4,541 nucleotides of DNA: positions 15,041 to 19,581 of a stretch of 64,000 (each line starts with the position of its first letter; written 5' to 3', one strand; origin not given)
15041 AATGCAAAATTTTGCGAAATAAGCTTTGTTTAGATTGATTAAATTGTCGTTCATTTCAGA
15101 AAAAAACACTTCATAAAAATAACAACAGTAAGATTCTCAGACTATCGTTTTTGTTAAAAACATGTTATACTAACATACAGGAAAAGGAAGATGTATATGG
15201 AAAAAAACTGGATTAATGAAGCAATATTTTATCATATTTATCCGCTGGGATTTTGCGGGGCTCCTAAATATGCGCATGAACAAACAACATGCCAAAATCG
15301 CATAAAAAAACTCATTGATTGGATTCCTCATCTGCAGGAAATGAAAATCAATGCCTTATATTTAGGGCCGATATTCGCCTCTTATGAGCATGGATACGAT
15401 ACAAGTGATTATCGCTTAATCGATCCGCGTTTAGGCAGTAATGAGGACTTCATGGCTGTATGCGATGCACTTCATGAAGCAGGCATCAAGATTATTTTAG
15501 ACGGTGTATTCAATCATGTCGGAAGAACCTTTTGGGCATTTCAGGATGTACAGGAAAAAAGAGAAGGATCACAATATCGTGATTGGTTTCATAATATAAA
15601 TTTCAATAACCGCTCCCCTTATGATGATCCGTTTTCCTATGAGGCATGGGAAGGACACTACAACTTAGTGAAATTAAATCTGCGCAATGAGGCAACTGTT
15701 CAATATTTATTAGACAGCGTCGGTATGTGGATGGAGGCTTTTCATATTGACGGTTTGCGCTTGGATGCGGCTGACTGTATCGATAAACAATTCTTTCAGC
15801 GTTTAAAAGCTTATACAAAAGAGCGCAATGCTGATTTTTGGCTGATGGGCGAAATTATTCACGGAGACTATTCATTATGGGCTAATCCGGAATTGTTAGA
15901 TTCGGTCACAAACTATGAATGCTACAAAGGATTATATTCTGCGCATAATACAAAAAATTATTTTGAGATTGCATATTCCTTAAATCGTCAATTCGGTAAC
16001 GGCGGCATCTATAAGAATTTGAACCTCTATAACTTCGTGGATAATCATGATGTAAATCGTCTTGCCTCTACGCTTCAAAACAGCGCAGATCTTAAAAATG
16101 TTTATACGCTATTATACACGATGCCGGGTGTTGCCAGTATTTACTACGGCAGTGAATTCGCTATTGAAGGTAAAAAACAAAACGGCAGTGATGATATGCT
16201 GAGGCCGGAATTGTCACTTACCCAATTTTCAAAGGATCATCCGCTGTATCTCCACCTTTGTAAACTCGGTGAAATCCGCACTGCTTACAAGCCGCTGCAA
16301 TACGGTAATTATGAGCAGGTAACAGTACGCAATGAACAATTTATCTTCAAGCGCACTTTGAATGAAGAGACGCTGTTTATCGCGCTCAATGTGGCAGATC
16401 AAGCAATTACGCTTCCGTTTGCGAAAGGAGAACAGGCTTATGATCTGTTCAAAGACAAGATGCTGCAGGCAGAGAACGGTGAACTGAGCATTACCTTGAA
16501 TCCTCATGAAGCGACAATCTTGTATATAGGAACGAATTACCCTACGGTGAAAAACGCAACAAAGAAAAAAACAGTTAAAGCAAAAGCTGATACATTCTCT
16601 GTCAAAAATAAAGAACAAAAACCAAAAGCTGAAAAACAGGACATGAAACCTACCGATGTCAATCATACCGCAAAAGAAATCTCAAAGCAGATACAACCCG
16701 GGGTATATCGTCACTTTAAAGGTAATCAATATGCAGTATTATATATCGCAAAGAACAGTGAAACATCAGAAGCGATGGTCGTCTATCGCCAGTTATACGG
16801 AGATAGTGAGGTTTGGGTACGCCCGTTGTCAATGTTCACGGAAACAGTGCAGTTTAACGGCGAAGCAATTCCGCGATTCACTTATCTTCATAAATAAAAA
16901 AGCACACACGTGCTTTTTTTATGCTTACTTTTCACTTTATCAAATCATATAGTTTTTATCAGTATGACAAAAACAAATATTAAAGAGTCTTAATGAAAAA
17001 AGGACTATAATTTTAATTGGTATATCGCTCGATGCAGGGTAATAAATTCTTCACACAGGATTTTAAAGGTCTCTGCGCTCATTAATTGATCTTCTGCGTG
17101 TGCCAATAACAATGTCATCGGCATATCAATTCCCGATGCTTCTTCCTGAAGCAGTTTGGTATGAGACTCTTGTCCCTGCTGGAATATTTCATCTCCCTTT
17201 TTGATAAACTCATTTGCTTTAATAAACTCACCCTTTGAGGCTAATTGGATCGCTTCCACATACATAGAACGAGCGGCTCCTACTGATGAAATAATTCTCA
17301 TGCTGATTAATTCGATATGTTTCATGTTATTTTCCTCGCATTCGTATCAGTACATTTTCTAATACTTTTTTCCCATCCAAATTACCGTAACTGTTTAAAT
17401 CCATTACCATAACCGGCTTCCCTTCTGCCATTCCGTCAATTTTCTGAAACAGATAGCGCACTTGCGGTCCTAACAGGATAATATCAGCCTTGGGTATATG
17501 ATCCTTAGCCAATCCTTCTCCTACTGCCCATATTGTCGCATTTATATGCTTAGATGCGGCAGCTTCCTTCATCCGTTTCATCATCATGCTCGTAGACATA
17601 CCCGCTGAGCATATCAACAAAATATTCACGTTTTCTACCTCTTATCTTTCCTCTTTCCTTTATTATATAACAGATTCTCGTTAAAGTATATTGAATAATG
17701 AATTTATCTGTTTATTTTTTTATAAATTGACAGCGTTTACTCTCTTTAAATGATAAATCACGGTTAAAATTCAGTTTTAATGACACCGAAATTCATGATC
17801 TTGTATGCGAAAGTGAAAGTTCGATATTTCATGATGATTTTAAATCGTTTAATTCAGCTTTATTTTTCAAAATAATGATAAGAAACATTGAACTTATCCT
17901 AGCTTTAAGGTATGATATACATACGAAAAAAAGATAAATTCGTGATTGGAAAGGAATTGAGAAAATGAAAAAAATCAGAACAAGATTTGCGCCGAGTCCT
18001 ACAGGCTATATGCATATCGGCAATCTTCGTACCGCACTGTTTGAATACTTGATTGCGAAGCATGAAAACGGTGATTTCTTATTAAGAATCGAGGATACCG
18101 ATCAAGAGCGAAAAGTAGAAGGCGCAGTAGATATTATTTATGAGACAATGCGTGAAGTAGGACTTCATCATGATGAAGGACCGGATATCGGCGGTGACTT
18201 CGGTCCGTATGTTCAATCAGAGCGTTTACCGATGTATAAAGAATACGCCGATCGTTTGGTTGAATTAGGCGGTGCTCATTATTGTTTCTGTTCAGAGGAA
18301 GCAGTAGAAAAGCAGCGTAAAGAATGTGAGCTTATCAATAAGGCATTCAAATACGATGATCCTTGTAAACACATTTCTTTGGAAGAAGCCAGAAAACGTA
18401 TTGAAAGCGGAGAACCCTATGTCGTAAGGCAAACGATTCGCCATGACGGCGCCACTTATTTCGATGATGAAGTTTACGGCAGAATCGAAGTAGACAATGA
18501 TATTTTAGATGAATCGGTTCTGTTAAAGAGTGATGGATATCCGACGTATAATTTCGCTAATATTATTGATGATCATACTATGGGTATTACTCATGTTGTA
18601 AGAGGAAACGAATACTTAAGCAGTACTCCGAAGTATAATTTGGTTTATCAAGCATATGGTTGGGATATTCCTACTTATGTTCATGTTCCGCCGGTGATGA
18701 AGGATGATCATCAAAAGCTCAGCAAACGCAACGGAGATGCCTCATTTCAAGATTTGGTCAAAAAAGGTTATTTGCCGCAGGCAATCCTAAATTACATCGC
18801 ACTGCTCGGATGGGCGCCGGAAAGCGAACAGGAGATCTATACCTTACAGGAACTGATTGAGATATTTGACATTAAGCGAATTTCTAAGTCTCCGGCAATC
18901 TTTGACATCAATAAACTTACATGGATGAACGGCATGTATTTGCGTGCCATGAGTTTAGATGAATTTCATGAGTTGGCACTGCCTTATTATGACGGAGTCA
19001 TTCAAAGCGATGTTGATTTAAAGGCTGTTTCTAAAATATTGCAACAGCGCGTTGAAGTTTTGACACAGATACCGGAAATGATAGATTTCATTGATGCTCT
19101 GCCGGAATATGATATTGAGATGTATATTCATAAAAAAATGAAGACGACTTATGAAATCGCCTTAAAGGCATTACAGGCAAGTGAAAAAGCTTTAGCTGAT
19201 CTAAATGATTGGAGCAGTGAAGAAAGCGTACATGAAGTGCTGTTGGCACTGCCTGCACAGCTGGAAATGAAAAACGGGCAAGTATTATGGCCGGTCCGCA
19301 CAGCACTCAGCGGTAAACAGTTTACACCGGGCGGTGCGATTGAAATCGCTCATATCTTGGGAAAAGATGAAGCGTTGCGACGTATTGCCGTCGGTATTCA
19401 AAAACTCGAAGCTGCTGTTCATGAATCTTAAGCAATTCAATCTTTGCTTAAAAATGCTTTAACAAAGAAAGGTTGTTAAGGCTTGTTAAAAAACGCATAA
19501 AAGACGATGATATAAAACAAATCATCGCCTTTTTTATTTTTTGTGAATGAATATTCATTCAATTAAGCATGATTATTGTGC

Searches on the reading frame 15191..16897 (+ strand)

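Call 81: search_protein_families(library=pfam, proteins=[window:15191-16897:+], max_evalue=0.001)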
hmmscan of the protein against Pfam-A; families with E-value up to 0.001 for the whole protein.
window:15191-16897:+ (568 aa): 4 families
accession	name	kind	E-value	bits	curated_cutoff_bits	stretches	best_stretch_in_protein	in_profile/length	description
PF00128.31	Alpha-amylase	-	1.4e-49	170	22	1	41-334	21-368/446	Alpha amylase, catalytic domain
PF07866.17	DUF1653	-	1.5e-27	96.1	23.5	1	504-564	1-61/62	Protein of unknown function (DUF1653)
PF16657.11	Malt_amylase_C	-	1.2e-09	38.6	27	1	372-443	1-75/75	Maltogenic Amylase, C-terminal domain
PF22026.2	Alpha-amylase_C_2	-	2.5e-07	31.4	27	1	372-443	1-77/78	Alpha-amylase C-terminal domain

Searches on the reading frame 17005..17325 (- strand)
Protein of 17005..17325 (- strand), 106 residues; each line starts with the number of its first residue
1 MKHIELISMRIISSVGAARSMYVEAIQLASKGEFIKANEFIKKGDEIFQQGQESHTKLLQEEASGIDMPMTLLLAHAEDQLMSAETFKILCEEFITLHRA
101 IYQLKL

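Call 81: search_protein_families(library=pfam, proteins=[window:17005-17325:-], max_evalue=0.001)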
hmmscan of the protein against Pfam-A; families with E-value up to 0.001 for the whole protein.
window:17005-17325:- (106 aa): 1 family
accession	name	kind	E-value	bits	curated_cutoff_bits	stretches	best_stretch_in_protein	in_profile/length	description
PF02255.21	PTS_IIA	-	3.5e-29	101.2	27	1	7-99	2-94/94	PTS system, Lactose/Cellobiose specific IIA subunit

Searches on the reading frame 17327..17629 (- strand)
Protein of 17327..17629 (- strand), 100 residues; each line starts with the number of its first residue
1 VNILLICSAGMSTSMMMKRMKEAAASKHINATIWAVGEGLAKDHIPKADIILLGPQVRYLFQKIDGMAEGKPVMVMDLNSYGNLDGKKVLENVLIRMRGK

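Call 81: search_protein_families(library=pfam, proteins=[window:17327-17629:-], max_evalue=0.001)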
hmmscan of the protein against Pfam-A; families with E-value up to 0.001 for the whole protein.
window:17327-17629:- (100 aa): 1 family
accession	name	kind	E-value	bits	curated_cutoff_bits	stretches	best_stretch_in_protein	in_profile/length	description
PF02302.22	PTS_IIB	-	6e-20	72.1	23.6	1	2-91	1-89/90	PTS system, Lactose/Cellobiose specific IIB subunit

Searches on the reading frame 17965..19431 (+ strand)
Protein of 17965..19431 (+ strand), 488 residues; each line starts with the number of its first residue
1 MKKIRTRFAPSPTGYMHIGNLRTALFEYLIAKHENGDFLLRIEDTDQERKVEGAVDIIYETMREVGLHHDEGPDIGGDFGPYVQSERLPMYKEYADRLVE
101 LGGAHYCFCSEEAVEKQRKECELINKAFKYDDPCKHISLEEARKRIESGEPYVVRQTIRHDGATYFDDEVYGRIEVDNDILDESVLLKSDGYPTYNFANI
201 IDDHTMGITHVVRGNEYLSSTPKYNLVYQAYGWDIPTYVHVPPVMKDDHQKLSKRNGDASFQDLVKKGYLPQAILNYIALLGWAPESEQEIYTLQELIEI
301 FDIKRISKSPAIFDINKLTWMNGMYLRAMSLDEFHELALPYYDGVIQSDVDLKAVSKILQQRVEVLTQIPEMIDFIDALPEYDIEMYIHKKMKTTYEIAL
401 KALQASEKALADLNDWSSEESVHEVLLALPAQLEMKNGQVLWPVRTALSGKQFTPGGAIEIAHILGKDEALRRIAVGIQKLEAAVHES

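Call 81: search_protein_families(library=pfam, proteins=[window:17965-19431:+], max_evalue=0.001)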
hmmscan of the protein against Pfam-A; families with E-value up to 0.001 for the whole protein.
window:17965-19431:+ (488 aa): 2 families
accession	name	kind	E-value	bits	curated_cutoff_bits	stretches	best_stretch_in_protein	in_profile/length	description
PF00749.27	tRNA-synt_1c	-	2.1e-99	332.8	23.4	1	3-320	1-314/314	tRNA synthetases class I (E and Q), catalytic domain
PF19269.4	Anticodon_2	-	5.4e-41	140.7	23.6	1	333-477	1-140/141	Anticodon binding domain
